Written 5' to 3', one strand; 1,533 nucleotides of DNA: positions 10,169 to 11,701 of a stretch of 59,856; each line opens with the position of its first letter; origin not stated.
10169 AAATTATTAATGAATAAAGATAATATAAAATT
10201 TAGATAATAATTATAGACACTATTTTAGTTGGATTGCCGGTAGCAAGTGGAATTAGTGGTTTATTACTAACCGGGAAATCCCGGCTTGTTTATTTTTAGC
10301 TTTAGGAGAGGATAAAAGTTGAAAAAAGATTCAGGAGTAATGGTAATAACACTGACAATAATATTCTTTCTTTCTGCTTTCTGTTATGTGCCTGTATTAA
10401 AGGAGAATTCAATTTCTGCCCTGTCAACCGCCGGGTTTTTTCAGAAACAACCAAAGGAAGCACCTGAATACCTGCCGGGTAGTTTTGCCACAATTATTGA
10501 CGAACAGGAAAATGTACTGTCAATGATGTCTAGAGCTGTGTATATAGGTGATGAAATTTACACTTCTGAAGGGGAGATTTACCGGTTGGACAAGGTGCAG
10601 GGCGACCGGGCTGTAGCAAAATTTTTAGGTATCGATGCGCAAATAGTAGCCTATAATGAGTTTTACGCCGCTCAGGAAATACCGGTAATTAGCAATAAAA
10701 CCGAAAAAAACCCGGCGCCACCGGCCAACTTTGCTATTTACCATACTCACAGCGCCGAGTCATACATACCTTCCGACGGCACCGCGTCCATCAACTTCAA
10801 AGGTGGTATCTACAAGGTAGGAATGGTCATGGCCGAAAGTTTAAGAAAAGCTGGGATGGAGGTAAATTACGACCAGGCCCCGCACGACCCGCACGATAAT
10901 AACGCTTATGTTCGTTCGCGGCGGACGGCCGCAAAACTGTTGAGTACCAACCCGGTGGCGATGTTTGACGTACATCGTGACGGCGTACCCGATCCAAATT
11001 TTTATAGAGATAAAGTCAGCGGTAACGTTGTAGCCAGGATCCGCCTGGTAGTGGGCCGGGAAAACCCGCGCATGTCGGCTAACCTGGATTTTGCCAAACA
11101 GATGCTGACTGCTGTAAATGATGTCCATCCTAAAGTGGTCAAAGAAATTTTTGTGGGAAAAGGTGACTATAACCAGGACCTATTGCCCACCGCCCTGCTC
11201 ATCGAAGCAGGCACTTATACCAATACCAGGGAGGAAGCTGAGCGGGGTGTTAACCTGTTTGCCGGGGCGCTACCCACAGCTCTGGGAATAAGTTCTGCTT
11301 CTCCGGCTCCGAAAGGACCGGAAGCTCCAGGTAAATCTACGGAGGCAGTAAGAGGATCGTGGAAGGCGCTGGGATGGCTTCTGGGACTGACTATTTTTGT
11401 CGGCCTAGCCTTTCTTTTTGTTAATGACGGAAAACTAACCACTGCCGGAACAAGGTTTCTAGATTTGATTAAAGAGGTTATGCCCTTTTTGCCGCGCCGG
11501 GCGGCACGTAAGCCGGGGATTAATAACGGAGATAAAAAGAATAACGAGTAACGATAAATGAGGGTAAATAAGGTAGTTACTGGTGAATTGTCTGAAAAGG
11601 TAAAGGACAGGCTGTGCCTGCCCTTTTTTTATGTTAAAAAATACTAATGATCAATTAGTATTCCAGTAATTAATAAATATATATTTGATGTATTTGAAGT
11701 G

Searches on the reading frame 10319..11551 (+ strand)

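Call 43: search_protein_families(library=ncbifam, proteins=[window:10319-11551:+], max_evalue=1e-10)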
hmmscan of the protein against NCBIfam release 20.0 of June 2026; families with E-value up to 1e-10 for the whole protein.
window:10319-11551:+ (410 aa): 1 family
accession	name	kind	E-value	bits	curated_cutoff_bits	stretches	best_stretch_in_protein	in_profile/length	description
TIGR02867.1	spore_II_P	subfamily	1.2e-48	165.7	123.15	1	139-321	2-194/196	stage II sporulation protein P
